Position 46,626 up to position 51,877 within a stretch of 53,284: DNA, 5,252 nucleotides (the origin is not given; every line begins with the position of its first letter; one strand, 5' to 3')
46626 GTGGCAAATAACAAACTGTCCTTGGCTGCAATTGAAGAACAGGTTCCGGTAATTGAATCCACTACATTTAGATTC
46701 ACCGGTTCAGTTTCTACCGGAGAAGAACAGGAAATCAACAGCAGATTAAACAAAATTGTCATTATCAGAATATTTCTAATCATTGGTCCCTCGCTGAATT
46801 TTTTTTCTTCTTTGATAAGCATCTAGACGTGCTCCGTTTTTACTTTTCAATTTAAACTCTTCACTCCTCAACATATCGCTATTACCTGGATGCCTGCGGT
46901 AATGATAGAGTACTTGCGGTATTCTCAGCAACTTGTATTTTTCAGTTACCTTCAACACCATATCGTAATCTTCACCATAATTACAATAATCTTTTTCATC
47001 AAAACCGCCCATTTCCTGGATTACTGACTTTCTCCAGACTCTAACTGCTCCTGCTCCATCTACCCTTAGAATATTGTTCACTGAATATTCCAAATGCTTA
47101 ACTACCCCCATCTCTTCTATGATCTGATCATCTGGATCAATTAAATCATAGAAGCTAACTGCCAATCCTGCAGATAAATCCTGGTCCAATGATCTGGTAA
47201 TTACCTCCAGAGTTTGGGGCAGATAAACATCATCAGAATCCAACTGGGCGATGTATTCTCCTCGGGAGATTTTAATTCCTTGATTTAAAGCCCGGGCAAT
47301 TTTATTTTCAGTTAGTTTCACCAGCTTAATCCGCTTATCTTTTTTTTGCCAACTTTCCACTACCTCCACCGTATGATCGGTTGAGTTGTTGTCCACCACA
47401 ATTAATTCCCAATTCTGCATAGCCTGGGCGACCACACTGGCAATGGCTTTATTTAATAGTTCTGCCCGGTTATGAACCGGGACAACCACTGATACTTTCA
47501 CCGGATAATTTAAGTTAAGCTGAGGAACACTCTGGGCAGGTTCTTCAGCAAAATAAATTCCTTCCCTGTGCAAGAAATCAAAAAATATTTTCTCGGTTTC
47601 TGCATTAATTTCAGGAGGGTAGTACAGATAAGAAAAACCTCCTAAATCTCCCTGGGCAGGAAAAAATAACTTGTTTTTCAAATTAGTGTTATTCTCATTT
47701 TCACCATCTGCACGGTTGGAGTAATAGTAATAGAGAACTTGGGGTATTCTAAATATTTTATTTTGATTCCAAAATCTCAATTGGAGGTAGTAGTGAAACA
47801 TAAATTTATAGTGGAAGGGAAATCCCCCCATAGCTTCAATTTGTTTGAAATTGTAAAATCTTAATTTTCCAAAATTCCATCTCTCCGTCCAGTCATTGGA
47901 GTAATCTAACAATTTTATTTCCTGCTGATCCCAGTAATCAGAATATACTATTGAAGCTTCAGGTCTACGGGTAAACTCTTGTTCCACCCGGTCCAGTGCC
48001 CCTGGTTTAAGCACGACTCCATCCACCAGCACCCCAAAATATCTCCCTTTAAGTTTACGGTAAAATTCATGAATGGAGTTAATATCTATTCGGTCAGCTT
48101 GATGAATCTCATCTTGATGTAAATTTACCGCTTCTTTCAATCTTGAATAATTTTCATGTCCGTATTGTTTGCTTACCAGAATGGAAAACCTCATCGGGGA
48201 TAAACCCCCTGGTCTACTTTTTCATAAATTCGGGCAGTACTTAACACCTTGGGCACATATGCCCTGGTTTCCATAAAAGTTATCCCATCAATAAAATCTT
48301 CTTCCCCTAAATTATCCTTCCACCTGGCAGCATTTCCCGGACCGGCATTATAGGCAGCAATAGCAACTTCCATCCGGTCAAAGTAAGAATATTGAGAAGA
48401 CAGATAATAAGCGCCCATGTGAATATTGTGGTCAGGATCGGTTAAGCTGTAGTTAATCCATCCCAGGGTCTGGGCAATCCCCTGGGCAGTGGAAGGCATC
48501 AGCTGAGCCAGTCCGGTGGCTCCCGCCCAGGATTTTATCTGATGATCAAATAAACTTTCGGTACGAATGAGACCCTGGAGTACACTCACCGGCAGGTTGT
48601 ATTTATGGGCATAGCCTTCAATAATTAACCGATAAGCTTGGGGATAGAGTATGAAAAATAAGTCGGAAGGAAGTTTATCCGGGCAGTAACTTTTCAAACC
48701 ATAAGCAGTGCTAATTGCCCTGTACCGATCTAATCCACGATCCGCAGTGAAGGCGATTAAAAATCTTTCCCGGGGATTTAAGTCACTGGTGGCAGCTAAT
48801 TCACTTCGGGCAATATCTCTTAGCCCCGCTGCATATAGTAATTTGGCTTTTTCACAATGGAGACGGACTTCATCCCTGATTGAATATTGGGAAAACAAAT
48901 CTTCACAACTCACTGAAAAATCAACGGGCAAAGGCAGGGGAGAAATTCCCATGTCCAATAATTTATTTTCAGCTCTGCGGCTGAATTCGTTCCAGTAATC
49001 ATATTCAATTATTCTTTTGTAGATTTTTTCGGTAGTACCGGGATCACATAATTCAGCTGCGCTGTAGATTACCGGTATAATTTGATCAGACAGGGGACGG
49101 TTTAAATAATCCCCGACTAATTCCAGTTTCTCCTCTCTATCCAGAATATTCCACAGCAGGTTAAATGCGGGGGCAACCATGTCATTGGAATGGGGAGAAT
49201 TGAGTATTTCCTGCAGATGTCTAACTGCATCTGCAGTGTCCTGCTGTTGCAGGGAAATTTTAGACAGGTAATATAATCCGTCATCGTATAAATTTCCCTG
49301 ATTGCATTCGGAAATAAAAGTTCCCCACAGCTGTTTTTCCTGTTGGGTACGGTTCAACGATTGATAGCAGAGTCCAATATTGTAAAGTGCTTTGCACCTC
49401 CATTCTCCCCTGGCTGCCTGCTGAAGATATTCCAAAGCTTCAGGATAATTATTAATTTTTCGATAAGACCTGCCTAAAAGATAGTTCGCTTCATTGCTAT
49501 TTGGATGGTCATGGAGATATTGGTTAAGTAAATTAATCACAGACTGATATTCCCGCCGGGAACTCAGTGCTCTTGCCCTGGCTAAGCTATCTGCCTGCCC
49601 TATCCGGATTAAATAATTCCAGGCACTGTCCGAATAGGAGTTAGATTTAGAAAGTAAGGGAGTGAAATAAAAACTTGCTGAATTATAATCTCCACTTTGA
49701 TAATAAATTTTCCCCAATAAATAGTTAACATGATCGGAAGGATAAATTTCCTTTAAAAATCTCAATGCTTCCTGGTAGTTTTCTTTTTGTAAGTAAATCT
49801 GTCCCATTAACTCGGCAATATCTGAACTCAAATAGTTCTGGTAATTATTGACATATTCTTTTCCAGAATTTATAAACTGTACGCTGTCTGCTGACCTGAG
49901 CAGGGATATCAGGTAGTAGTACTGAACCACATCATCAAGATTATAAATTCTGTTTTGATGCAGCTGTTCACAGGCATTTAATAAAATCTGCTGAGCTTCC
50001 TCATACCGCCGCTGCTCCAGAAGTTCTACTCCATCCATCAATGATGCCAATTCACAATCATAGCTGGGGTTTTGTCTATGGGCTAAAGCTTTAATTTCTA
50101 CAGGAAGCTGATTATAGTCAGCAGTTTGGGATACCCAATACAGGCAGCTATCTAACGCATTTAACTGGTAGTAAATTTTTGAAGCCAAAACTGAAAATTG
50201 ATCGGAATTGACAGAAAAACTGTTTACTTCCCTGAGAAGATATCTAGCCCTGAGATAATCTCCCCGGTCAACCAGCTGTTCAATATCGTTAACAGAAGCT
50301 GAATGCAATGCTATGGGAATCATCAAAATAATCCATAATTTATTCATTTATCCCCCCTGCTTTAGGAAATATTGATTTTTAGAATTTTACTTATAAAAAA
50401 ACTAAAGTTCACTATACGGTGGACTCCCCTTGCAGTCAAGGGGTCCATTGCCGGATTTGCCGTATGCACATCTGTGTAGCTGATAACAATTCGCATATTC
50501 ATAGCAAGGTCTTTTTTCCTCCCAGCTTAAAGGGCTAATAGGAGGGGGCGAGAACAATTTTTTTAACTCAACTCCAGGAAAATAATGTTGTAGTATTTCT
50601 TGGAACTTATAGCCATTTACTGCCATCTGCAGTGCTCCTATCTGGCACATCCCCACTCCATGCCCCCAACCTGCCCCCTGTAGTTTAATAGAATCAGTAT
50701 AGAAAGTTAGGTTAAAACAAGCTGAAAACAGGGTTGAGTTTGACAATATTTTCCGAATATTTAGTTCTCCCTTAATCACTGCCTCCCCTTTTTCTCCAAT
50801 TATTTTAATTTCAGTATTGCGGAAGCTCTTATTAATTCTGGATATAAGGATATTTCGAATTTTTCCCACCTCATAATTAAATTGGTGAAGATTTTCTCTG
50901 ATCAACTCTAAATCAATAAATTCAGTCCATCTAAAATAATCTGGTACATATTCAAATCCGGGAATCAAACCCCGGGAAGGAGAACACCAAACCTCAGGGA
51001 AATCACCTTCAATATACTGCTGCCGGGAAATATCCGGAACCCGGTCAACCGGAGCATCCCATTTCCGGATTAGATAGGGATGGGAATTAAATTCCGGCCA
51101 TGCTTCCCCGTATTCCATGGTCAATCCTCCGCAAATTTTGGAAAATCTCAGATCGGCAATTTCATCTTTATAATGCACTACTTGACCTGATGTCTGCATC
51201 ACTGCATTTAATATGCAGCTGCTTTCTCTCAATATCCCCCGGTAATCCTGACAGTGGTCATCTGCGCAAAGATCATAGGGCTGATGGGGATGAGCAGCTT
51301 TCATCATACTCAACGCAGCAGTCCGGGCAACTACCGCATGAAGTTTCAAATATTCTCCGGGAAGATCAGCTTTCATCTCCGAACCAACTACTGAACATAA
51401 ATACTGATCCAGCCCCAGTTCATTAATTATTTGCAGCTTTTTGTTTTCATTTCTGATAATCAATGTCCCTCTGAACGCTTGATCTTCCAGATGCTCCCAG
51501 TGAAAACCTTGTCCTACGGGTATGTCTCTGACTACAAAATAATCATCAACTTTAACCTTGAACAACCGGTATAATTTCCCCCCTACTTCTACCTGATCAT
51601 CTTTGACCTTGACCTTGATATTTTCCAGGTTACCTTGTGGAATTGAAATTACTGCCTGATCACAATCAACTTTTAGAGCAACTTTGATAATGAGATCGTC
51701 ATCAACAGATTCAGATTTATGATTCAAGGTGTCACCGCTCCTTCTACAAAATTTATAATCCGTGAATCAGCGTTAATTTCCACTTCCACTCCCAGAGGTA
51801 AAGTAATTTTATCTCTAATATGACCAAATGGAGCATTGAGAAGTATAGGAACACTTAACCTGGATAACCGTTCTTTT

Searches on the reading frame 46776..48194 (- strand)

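Call 89: search_protein_families(library=pfam, proteins=[window:46776-48194:-], max_evalue=0.000001)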
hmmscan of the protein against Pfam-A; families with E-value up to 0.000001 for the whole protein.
window:46776-48194:- (472 aa): 3 families
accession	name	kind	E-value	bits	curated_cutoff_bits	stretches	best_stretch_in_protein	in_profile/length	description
PF00535.33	Glycos_transf_2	-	2.4e-33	115.9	23.3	1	235-352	1-119/168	Glycosyl transferase family 2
PF10111.15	Glyco_tranf_2_2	-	1.1e-16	61.6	27.3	1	235-436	1-219/276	Glycosyltransferase like family 2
PF13641.12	Glyco_tranf_2_3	-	8.2e-12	46.1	27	1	234-416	3-194/230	Glycosyltransferase like family 2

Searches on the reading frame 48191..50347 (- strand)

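Call 89: search_protein_families(library=pfam, proteins=[window:48191-50347:-], max_evalue=0.000001)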
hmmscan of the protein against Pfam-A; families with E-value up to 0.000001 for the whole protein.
window:48191-50347:- (718 aa): 12 families
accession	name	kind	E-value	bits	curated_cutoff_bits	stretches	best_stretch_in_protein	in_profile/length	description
PF01464.25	SLT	-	2.1e-27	95.4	21.3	1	577-684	4-112/117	Transglycosylase SLT domain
PF14559.12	TPR_19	-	2.9e-15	56.8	25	0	265-312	5-52/68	Tetratricopeptide repeat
PF07719.23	TPR_2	-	4e-13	48.8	27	0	286-312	2-28/34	Tetratricopeptide repeat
PF13174.12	TPR_6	-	4.6e-11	43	26.3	0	286-311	1-26/33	Tetratricopeptide repeat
PF13428.12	TPR_14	-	7.6e-11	42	23.5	0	255-293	5-43/44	Tetratricopeptide repeat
PF13432.12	TPR_16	-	1.2e-10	42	32.7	0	255-313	1-59/65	Tetratricopeptide repeat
PF13424.12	TPR_12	-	2.9e-10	40.6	30.1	0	260-312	19-72/77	Tetratricopeptide repeat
PF12895.13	ANAPC3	-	5.7e-10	39.8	27.2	0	219-310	3-81/82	Anaphase-promoting complex, cyclosome, subunit 3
PF00515.34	TPR_1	-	2.7e-09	36.9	27.8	0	287-311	3-27/34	Tetratricopeptide repeat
PF13181.12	TPR_8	-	3.7e-08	33.3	25.7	0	207-228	3-24/34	Tetratricopeptide repeat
PF13176.12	TPR_7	-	5.5e-08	32.7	27.9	0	290-312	4-28/36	Tetratricopeptide repeat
PF25064.1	ARM_TT21_5th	-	7.4e-07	29.9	27.8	0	209-324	5-112/117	TT21 fifth ARM repeats domain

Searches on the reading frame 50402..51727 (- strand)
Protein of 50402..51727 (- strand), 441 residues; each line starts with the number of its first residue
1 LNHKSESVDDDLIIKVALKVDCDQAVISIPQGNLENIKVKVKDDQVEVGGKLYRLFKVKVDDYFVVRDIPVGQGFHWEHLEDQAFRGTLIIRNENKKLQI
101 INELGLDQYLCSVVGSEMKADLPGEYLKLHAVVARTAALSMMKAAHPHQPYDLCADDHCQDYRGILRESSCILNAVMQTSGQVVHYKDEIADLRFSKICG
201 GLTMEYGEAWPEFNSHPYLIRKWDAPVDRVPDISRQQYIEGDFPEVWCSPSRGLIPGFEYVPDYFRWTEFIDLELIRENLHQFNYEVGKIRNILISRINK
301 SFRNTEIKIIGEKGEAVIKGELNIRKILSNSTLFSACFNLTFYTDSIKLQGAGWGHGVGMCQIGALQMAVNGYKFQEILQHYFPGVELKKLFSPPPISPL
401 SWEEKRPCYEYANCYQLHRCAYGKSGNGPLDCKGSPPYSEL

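Call 89: search_protein_families(library=pfam, proteins=[window:50402-51727:-], max_evalue=0.000001)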
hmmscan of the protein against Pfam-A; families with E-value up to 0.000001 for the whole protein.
window:50402-51727:- (441 aa): 1 family
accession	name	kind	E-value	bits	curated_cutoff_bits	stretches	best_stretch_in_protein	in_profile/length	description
PF08486.15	SpoIID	-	5.5e-22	78.7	23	1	95-186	2-97/97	Stage II sporulation protein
